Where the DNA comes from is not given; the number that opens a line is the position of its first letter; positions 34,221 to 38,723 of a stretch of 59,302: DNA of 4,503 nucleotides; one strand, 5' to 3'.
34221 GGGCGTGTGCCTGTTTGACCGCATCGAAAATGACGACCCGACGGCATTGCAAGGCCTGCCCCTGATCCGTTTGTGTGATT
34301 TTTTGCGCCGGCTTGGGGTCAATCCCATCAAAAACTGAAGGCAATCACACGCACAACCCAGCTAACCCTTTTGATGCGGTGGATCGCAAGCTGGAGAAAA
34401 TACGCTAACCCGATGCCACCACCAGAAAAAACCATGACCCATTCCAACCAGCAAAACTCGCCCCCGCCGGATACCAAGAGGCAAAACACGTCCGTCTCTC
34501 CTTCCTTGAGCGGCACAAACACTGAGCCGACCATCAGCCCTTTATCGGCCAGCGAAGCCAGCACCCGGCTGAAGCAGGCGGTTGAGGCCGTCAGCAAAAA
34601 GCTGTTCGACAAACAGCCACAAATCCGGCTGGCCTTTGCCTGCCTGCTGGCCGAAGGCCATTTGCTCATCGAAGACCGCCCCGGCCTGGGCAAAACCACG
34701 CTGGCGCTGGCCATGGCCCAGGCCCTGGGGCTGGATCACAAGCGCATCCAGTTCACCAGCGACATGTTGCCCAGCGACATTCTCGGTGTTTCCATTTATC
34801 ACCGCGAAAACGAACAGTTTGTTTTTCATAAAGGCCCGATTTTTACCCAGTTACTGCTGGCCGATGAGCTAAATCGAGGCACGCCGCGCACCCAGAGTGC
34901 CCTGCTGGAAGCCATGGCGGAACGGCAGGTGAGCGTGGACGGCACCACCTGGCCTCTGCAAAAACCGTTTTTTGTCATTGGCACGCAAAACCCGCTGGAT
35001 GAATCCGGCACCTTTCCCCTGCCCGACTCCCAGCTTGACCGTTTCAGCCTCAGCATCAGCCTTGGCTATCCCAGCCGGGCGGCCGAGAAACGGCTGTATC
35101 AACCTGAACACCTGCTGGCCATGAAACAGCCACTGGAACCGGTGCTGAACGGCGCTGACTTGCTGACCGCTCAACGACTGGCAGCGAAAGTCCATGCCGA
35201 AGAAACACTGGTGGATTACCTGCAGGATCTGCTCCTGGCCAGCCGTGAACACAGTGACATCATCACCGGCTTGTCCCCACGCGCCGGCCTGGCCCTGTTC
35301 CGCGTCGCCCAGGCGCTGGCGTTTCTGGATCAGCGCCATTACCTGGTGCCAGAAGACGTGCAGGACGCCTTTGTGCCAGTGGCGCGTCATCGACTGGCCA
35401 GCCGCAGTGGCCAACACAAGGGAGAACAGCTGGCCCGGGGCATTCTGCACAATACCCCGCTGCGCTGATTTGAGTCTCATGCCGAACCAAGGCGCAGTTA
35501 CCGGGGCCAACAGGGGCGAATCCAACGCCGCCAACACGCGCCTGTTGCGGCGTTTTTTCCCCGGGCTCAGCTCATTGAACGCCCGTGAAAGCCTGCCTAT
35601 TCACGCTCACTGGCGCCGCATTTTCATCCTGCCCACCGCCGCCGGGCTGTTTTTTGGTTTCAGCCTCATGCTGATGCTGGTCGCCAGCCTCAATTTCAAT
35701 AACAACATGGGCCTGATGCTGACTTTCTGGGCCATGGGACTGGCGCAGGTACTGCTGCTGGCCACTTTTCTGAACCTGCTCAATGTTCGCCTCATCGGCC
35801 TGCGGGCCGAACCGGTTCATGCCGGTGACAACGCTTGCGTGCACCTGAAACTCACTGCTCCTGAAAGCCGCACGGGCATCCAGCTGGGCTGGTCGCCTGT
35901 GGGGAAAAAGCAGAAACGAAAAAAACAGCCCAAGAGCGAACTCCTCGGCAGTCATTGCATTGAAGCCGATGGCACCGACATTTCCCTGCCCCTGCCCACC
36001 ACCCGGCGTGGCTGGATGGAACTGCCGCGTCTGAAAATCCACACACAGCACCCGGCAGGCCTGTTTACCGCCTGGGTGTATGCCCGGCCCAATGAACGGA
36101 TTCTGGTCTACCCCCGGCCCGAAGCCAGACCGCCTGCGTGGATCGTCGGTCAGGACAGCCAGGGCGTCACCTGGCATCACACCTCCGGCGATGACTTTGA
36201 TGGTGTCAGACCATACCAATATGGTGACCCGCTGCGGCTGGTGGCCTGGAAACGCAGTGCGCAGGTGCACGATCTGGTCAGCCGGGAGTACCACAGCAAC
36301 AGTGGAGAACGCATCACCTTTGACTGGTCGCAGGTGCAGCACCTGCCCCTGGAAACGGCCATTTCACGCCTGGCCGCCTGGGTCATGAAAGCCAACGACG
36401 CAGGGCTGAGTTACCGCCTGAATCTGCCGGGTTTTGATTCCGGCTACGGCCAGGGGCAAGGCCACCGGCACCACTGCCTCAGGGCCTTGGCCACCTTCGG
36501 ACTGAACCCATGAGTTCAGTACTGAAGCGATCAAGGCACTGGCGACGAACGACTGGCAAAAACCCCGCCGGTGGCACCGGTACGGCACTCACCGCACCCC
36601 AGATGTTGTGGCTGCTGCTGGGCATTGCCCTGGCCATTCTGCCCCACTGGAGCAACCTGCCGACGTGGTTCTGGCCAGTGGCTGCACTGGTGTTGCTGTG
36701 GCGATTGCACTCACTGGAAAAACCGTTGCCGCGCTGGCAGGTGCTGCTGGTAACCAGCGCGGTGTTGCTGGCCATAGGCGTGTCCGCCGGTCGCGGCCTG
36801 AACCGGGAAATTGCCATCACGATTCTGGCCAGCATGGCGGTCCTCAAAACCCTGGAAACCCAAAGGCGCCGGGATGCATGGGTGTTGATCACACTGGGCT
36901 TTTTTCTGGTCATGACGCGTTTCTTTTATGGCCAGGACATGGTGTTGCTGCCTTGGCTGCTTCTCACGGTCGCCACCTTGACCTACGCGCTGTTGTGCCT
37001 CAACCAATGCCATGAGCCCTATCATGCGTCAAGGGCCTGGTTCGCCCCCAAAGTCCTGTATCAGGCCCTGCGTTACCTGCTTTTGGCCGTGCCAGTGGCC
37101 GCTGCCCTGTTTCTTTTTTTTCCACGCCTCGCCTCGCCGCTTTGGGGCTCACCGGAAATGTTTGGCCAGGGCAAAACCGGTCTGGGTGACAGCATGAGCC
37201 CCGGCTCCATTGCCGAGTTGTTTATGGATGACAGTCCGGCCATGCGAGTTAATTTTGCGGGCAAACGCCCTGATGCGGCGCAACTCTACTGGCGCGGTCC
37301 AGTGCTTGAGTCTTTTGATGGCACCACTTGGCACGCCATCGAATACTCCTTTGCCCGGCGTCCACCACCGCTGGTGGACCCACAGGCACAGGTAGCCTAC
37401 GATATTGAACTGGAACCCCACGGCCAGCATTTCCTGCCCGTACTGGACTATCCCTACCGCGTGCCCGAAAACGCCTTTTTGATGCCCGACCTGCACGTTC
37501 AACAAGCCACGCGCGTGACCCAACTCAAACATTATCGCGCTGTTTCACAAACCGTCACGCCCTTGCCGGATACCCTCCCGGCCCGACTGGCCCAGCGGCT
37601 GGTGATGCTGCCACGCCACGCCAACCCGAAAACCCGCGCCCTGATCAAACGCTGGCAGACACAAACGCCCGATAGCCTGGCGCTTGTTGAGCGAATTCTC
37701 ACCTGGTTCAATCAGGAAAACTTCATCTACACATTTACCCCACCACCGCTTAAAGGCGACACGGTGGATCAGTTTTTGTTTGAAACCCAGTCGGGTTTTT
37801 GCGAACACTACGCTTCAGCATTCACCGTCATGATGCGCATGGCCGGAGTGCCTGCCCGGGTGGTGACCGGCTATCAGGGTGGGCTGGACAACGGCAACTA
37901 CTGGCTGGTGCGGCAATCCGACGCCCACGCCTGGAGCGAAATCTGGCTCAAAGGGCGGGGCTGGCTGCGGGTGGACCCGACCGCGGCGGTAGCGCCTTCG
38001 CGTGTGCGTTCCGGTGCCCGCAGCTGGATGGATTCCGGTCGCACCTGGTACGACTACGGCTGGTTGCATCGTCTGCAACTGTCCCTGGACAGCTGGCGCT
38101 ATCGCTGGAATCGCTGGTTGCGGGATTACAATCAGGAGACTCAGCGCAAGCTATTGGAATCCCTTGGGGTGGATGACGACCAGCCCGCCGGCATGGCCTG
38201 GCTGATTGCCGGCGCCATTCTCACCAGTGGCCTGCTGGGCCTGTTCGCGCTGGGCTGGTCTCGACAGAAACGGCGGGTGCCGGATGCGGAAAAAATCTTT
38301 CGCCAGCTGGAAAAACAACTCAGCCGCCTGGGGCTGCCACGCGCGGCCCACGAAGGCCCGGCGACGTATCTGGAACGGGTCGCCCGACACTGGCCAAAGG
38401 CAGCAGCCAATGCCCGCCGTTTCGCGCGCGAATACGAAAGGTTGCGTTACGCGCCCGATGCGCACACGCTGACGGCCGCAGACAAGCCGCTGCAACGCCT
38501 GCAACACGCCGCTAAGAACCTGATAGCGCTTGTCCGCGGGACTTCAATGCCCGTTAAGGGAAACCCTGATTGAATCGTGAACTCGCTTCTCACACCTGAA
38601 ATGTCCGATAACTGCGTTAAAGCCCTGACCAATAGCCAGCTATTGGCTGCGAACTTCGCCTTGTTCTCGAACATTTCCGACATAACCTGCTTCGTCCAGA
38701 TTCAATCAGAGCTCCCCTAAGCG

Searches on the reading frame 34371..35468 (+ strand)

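Call 69: search_protein_families(library=pfam, proteins=[window:34371-35468:+], max_evalue=0.000001)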
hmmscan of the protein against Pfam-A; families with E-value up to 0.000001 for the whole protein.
window:34371-35468:+ (365 aa): 3 families
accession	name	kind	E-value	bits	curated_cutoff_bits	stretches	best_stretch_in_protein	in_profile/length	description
PF07726.17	AAA_3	-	4.2e-58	195.3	27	1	97-226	1-130/131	ATPase family associated with various cellular activities (AAA)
PF17863.7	AAA_lid_2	-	2.5e-18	66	22.7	1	290-347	2-60/74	AAA lid domain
PF07728.20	AAA_5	-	2.4e-10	41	22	1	99-225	3-139/139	AAA domain (dynein-related subfamily)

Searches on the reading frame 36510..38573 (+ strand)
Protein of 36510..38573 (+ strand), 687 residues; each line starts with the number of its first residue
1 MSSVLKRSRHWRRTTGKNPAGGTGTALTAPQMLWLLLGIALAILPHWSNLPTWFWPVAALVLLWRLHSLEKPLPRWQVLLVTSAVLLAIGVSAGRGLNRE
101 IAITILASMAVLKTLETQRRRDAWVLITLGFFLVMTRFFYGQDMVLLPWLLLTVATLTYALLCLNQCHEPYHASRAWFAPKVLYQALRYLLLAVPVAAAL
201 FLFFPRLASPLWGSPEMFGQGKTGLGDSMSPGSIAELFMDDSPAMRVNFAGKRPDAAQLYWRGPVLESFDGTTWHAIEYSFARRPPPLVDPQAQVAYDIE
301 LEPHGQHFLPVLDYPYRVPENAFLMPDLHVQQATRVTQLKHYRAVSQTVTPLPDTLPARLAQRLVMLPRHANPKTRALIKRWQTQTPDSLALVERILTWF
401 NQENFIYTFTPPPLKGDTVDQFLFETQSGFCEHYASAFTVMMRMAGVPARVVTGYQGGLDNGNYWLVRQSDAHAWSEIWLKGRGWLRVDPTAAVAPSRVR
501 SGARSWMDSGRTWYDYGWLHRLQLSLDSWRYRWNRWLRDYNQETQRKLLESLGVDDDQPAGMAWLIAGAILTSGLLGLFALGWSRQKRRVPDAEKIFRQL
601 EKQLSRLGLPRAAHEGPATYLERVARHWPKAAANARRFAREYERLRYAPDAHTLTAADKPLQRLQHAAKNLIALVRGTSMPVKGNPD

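Call 49: search_protein_families(library=pfam, proteins=[window:36510-38573:+], max_evalue=0.00001)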
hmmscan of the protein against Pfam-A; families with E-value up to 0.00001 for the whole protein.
window:36510-38573:+ (687 aa): 3 families
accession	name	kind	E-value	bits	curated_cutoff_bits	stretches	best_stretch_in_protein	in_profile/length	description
PF11992.13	TgpA_N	-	1.8e-74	251.2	30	1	34-352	1-332/333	TgpA N-terminal domain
PF01841.26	Transglut_core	-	3.7e-25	88.7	23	1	384-490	10-108/108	Transglutaminase-like superfamily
PF13559.11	DUF4129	-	2.2e-09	37.7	24.8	1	597-657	2-61/69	Domain of unknown function (DUF4129)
